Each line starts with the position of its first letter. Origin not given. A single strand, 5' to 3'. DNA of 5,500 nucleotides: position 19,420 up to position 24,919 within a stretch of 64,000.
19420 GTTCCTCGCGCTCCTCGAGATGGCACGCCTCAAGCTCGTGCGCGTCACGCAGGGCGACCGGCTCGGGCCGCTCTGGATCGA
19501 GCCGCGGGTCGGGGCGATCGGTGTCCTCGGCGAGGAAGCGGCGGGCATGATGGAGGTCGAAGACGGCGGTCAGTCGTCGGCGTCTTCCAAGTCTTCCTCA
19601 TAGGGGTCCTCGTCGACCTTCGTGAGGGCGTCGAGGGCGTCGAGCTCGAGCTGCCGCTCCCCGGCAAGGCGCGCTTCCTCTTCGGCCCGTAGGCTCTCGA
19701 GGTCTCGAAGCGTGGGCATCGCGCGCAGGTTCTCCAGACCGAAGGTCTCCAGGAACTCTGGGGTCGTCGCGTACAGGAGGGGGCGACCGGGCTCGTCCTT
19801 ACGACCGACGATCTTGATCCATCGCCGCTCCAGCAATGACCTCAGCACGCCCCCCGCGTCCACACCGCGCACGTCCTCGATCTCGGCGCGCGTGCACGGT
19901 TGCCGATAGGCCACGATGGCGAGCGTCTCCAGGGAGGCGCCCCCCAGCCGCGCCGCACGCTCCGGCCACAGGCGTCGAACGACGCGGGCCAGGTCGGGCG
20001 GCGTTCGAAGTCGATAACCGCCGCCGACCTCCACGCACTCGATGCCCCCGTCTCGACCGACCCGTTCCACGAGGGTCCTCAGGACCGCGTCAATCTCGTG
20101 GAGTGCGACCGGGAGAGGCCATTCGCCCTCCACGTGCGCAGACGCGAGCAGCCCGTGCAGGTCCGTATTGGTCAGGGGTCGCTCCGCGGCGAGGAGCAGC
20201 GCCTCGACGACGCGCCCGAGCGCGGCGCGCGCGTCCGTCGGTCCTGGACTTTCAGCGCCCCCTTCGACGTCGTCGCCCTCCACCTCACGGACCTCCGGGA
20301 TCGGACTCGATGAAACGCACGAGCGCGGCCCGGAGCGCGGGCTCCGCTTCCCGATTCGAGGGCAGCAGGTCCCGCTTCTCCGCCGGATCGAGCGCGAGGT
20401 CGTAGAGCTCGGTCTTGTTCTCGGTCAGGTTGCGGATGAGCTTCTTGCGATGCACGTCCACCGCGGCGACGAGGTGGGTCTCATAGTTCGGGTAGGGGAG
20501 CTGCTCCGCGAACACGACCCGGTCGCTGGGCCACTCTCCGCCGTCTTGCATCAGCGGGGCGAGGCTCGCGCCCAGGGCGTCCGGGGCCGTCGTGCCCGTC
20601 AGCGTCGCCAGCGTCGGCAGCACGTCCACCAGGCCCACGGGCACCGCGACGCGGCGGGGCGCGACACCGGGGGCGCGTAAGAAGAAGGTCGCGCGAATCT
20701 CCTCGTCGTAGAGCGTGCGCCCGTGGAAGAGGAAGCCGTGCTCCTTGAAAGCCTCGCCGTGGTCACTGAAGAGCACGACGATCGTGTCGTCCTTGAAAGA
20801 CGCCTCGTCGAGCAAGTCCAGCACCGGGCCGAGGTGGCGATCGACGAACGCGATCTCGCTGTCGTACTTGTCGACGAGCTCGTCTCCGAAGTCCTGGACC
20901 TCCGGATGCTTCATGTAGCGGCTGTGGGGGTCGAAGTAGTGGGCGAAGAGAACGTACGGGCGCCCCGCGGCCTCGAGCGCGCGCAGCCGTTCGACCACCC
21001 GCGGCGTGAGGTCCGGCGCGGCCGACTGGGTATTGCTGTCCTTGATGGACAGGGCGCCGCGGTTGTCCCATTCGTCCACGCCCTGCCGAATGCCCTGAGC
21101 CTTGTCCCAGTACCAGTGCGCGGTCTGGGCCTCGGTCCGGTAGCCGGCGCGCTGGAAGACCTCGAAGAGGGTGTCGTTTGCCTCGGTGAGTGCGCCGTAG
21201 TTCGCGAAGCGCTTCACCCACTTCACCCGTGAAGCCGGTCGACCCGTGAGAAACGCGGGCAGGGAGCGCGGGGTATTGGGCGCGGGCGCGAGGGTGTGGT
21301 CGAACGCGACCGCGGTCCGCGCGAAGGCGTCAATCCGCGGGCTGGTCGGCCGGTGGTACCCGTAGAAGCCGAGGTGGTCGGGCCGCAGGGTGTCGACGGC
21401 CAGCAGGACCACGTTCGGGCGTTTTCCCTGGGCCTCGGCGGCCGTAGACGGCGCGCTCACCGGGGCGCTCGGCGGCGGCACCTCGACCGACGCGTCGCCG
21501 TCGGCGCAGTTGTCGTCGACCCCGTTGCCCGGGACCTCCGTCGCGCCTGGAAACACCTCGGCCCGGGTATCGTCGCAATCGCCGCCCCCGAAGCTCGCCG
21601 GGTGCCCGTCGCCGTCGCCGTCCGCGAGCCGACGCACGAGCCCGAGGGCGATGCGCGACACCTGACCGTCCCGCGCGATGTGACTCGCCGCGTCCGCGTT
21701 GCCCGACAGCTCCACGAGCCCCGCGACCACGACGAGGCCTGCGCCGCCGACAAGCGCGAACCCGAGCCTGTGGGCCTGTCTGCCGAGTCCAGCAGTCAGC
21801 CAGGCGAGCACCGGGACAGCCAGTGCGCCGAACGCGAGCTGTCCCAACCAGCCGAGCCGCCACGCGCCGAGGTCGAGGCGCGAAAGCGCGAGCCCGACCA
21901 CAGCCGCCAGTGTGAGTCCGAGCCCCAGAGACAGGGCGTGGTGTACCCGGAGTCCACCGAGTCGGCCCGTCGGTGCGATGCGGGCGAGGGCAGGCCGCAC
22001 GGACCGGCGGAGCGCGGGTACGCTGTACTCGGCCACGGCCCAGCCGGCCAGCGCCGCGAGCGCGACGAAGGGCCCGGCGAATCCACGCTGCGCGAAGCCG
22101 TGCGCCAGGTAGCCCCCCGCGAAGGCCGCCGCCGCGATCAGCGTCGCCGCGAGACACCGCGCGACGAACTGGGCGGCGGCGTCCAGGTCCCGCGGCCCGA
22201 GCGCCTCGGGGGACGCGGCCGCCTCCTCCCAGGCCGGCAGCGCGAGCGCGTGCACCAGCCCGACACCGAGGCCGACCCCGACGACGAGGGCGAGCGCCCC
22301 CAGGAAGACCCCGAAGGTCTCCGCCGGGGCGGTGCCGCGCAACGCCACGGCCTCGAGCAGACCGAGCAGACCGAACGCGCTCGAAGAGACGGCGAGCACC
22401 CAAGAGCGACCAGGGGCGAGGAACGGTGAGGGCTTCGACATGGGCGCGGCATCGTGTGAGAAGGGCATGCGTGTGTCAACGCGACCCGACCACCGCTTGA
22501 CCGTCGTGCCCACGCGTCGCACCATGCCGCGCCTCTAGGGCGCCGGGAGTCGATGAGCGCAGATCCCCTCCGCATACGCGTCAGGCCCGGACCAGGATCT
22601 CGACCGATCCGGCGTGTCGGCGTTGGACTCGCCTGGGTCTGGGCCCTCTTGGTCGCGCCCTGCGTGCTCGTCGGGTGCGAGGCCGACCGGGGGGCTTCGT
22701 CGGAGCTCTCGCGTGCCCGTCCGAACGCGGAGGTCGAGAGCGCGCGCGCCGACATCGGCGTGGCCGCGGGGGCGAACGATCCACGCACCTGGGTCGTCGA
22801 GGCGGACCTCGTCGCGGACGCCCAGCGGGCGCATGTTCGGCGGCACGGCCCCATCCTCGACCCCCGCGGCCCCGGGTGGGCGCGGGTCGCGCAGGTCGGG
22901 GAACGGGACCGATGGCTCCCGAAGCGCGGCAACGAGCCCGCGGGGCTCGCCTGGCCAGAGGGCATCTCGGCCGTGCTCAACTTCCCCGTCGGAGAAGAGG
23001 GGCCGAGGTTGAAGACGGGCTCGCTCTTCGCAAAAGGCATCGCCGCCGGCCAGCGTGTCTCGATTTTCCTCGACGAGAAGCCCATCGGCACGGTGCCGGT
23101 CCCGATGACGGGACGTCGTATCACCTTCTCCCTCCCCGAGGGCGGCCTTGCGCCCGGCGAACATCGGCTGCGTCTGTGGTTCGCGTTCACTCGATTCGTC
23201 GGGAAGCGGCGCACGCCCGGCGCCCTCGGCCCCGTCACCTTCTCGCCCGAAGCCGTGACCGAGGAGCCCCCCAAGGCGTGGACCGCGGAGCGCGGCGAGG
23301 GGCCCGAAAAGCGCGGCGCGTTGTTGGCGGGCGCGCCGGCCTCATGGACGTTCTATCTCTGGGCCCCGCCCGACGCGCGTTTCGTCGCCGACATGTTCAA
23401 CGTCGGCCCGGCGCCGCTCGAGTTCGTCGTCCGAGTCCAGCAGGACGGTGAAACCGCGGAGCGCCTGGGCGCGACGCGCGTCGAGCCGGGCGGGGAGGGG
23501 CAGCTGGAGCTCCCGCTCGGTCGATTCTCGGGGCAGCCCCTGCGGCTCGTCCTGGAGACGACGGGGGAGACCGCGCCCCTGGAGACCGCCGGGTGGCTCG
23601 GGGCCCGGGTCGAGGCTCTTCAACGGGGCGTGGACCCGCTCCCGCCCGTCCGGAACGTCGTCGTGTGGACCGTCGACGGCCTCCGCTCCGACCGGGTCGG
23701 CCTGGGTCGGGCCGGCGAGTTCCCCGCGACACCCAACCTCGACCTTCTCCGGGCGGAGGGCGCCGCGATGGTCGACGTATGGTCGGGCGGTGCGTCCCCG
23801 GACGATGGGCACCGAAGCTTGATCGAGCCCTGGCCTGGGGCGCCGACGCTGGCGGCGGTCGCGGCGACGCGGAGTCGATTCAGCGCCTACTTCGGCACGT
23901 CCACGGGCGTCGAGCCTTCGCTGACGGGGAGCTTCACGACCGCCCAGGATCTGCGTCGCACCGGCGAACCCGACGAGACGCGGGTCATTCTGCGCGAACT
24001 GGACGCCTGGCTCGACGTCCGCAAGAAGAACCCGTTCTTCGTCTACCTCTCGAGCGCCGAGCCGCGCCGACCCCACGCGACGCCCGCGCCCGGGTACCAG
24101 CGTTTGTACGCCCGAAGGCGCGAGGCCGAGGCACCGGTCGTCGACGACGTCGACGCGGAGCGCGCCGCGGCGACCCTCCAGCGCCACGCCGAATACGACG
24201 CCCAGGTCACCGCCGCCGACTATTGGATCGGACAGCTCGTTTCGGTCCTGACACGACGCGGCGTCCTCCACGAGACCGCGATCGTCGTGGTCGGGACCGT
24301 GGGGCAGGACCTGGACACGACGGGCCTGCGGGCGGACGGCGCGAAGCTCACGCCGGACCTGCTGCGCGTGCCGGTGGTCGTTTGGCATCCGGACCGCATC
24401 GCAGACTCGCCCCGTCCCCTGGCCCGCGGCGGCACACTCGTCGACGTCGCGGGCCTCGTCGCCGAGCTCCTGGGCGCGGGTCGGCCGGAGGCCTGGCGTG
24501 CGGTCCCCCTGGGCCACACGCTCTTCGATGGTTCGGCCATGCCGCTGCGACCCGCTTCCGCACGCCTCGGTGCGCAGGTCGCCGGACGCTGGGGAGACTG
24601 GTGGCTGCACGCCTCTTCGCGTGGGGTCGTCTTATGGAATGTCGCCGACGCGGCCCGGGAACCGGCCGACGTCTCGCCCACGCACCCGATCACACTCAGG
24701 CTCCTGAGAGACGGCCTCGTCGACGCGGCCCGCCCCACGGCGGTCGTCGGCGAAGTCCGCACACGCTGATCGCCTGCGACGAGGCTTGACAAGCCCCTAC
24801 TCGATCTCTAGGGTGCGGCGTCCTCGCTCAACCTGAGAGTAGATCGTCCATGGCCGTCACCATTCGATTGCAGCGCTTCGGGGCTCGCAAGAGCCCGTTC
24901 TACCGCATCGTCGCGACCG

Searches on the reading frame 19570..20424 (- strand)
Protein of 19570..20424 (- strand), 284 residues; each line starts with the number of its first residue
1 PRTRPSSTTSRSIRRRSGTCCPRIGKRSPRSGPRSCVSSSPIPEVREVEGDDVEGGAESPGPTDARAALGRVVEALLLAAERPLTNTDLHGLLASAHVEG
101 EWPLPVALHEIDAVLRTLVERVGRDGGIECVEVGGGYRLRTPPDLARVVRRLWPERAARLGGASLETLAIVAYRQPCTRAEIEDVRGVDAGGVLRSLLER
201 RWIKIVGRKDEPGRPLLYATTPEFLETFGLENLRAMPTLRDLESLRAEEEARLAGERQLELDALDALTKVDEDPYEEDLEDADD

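Call 27: search_protein_families(library=pfam, proteins=[window:19570-20424:-], max_evalue=0.001)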
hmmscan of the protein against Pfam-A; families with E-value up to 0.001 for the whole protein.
window:19570-20424:- (284 aa): 1 family
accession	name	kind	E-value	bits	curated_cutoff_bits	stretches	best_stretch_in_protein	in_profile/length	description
PF04079.22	SMC_ScpB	-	3.9e-47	160.3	27.4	1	72-239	2-160/160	Segregation and condensation complex subunit ScpB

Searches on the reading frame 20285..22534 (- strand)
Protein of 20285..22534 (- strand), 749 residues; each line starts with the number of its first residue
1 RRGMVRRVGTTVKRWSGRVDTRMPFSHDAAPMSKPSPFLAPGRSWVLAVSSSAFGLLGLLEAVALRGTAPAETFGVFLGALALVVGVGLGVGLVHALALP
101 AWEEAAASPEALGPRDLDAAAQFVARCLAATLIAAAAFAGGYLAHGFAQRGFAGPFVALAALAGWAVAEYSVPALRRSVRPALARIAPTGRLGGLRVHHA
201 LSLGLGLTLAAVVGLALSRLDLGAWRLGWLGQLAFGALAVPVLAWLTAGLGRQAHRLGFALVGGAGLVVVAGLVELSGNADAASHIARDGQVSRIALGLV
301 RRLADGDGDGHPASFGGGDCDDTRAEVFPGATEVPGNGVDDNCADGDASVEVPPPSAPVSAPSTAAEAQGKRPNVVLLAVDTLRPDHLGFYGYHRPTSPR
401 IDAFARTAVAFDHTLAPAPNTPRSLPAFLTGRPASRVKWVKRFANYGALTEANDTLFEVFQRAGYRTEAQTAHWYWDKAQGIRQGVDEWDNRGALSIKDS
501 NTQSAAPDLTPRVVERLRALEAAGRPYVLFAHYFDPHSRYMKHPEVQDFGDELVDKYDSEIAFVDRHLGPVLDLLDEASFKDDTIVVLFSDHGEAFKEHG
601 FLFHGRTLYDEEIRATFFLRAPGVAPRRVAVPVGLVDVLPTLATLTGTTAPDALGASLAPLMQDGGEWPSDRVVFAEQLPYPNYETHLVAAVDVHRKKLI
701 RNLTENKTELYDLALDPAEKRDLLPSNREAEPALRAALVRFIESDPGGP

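Call 27: search_protein_families(library=pfam, proteins=[window:20285-22534:-], max_evalue=0.001)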
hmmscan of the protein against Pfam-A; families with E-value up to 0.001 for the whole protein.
window:20285-22534:- (749 aa): 5 families
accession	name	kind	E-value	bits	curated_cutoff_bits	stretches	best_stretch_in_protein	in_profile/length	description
PF00884.28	Sulfatase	-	7.2e-42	144.2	25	1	373-647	1-300/301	Sulfatase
PF16347.10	SGSH_C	-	5.6e-09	36.8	29.3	1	598-727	2-135/154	N-sulphoglucosamine sulphohydrolase, C-terminal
PF11617.13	Cu-binding_MopE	-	3e-08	34.2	27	1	319-346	1-27/30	Putative metal-binding motif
PF02995.22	DUF229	-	4.4e-05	22.8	25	0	558-605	307-354/496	Protein of unknown function (DUF229)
PF01663.27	Phosphodiest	-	0.00012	22.2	23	0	376-593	2-220/342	Type I phosphodiesterase / nucleotide pyrophosphatase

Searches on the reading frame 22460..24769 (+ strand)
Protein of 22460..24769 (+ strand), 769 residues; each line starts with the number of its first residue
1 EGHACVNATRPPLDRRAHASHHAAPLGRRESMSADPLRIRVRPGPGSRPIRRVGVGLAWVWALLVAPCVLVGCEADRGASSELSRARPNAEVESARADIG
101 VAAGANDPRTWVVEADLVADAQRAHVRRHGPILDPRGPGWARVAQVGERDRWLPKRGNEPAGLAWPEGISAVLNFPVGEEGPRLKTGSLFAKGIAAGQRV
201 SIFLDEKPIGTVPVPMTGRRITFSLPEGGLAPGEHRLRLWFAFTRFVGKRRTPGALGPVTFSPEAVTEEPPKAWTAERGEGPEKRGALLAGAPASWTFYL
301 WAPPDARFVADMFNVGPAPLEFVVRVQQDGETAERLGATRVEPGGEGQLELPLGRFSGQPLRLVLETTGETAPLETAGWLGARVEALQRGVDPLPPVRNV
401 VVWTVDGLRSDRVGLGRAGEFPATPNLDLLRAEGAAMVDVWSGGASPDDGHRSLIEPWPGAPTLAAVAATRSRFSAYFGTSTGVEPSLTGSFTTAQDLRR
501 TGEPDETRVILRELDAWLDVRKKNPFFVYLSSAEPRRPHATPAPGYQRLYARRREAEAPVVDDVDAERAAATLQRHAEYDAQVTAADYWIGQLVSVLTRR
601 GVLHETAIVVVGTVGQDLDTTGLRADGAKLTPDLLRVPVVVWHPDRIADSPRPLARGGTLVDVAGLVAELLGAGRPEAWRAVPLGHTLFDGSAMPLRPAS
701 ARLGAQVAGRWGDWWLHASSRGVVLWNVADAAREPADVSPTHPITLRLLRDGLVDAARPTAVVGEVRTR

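Call 28: search_protein_families(library=pfam, proteins=[window:22460-24769:+], max_evalue=0.001)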
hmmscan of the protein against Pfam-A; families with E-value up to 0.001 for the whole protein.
window:22460-24769:+ (769 aa): 1 family
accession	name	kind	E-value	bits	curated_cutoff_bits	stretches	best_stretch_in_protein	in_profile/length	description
PF00884.28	Sulfatase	-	3.7e-14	53.2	25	1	506-652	145-280/301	Sulfatase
